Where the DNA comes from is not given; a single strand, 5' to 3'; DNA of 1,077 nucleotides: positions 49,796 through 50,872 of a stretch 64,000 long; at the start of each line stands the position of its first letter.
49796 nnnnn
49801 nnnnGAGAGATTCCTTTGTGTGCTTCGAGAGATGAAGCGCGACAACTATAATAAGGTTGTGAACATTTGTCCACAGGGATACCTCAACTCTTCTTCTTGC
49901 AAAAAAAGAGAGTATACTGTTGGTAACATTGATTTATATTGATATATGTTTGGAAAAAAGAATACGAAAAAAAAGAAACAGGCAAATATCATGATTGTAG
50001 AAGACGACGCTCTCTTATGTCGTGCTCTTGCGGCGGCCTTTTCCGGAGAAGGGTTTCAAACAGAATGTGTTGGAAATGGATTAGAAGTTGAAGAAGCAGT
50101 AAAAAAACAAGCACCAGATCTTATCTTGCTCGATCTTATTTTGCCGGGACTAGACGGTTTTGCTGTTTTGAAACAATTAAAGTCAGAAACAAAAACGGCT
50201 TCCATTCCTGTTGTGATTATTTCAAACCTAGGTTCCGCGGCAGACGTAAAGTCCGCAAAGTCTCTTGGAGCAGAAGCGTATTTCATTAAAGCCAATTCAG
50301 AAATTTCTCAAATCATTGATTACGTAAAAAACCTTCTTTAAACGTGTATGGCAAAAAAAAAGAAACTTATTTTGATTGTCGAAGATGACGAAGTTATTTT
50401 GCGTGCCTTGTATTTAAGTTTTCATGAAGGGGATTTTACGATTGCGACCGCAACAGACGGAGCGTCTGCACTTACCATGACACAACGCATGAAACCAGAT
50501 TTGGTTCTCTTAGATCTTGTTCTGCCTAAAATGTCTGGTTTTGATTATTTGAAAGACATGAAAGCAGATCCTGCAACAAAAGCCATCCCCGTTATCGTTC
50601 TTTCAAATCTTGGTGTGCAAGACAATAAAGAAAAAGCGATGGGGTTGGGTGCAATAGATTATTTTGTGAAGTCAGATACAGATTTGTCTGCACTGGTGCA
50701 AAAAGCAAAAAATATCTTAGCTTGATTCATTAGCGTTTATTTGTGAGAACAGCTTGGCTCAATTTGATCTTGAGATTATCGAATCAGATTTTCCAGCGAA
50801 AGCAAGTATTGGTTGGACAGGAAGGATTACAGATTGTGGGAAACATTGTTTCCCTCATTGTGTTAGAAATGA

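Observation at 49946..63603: Two orphan receiver-domain genes, a mini-paralog and a 3982-aa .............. repeated surface protein in one co-directional block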

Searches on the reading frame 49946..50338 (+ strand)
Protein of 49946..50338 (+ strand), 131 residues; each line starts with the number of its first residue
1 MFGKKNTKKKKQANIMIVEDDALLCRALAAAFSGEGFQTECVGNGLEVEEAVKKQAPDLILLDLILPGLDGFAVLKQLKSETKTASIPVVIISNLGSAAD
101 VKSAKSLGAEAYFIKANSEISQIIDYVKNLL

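Call 7: search_protein_families(library=pfam, proteins=[window:49946-50338:+], max_evalue=0.01)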
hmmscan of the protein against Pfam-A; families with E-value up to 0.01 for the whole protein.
window:49946-50338:+ (131 aa): 1 family
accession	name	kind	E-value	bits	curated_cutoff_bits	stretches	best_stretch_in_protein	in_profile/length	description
PF00072.30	Response_reg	-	6.4e-21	75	30.2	1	15-118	1-102/111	Response regulator receiver domain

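Call 94: list_cluster_members(proteins=[P0233, window:49946-50338:+, window:50348-50722:+])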
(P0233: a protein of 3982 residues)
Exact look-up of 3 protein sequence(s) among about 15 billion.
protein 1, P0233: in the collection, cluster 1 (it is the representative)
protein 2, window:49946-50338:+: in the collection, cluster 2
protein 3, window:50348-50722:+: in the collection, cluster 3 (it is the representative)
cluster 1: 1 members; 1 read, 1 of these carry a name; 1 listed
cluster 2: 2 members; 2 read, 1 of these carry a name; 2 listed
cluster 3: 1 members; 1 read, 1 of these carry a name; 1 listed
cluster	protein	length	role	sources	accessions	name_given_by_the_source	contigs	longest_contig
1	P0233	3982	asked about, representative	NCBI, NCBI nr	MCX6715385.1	MAG: hypothetical protein NTX72_06275 [Candidatus Uhrbacteria bacterium] | hypothetical protein [Candidatus Uhrbacteria bacterium]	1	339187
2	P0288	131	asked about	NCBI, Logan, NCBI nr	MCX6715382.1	MAG: response regulator [Candidatus Uhrbacteria bacterium] | response regulator [Candidatus Uhrbacteria bacterium]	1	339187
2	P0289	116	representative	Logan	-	-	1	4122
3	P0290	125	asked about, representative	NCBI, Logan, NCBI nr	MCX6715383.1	MAG: response regulator [Candidatus Uhrbacteria bacterium] | response regulator [Candidatus Uhrbacteria bacterium]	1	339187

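Call 100: search_protein_families(library=ncbifam, proteins=[window:49946-50338:+], max_evalue=0.01)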
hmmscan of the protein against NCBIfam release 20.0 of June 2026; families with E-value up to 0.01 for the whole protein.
window:49946-50338:+ (131 aa): 100 families (the best 25 are shown)
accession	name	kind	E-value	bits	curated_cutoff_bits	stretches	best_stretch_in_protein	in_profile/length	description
TIGR02154.1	PhoB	equivalog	5.9e-19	68.3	296.2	1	12-119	2-109/226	phosphate regulon transcriptional regulator PhoB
NF041733.1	resp_reg_CseB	equivalog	1.3e-18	67.2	350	1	14-116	2-101/228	two-component system response regulator CseB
NF007135.0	PRK09581.1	equivalog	1.7e-18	66.7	474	1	13-122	3-112/457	PleD family two-component system response regulator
NF040689.1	MtrAB_MtrA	equivalog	4.4e-18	65.4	300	1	15-116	1-99/219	MtrAB system response regulator MtrA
NF007969.0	PRK10693.1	equivalog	2.4e-17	63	329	1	12-128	7-121/337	two-component system response regulator RssB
NF045944.1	ResRegRpaBCyano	equivalog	1.5e-16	60.4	330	1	16-118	1-100/229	response regulator transcription factor RpaB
NF007982.1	PRK10710.1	equivalog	1.7e-16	60.5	380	1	8-130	3-121/235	envelope stress response regulator BaeR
NF045505.1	RR_RssB_Pseudo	equivalog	4.3e-16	58.9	700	1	10-121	3-112/394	two-component system response regulator RssB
NF007928.2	PRK10643.1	equivalog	1.7e-15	57.2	330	1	14-116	2-102/216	two-component system response regulator PmrA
TIGR02875.1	spore_0_A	equivalog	2.7e-15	56.3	200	1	13-123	3-114/262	sporulation transcription factor Spo0A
TIGR01387.1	cztR_silR_copR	subfamily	4.3e-15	56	279.2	1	15-129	1-112/218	heavy metal response regulator transcription factor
NF011896.0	PRK15369.1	equivalog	5.3e-15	55.6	242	1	11-118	2-109/211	two component system response regulator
NF045717.1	DVU0259_DivK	exception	8.3e-15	55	160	1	14-101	4-92/117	DVU0259 family response regulator domain-containing protein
NF053854.1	RespRegPhoBBctds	equivalog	1.9e-14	53.6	270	1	15-129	1-113/225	two-component system response regulator PhoB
NF007005.1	PRK09468.1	equivalog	2.9e-14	53.1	331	1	11-116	2-105/237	osmolarity response regulator transcription factor OmpR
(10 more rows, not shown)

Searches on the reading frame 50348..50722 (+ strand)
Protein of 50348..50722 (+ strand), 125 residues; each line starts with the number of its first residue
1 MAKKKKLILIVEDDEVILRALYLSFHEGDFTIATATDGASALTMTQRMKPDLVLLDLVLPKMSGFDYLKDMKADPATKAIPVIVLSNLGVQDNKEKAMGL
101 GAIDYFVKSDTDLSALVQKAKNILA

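Call 7: search_protein_families(library=pfam, proteins=[window:50348-50722:+], max_evalue=0.01)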
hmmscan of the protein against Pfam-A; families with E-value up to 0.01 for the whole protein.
window:50348-50722:+ (125 aa): 1 family
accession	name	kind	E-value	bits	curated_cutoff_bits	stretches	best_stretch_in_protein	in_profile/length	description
PF00072.30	Response_reg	-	5.7e-23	81.6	30.2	1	8-117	1-107/111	Response regulator receiver domain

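Call 100: search_protein_families(library=ncbifam, proteins=[window:50348-50722:+], max_evalue=0.01)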
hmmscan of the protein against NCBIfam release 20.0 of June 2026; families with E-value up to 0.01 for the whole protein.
window:50348-50722:+ (125 aa): 99 families (the best 25 are shown)
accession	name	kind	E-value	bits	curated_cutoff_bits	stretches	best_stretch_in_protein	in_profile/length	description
TIGR02154.1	PhoB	equivalog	2.4e-21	76.1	296.2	1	6-109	3-106/226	phosphate regulon transcriptional regulator PhoB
NF007135.0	PRK09581.1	equivalog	2.7e-21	75.9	474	1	8-114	5-111/457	PleD family two-component system response regulator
NF045505.1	RR_RssB_Pseudo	equivalog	1.7e-19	70.2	700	1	1-118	1-116/394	two-component system response regulator RssB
NF007969.0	PRK10693.1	equivalog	5.4e-18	65.1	329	1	5-121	7-121/337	two-component system response regulator RssB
NF045944.1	ResRegRpaBCyano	equivalog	3.7e-17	62.5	330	1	9-109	1-98/229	response regulator transcription factor RpaB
NF045717.1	DVU0259_DivK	exception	4.8e-17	62.2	160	1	6-92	3-89/117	DVU0259 family response regulator domain-containing protein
NF041733.1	resp_reg_CseB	equivalog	1.7e-16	60.3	350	1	8-123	3-114/228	two-component system response regulator CseB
NF008469.0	PRK11361.1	equivalog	2.3e-16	59.5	714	1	5-121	4-120/461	acetoacetate metabolism transcriptional regulator AtoC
TIGR02875.1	spore_0_A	equivalog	4.5e-16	58.9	200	1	8-123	5-121/262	sporulation transcription factor Spo0A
NF045991.1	RespRegCtrARhodob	equivalog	1.3e-15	57.7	350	1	8-110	3-103/224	response regulator transcription factor CtrA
NF053854.1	RespRegPhoBBctds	equivalog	2.2e-15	56.6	270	1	8-109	1-101/225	two-component system response regulator PhoB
NF040689.1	MtrAB_MtrA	equivalog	5.5e-15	55.3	300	1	8-109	1-99/219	MtrAB system response regulator MtrA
NF007546.0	PRK10161.1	equivalog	1.9e-14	53.8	471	1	7-120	4-116/229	phosphate response regulator transcription factor PhoB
NF001965.0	PRK00742.1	subfamily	2e-14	53.6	293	1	8-124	6-123/357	chemotaxis-specific protein-glutamate methyltransferase CheB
NF009206.0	PRK12555.1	subfamily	2.1e-14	53.2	342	1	8-123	3-120/340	chemotaxis-specific protein-glutamate methyltransferase CheB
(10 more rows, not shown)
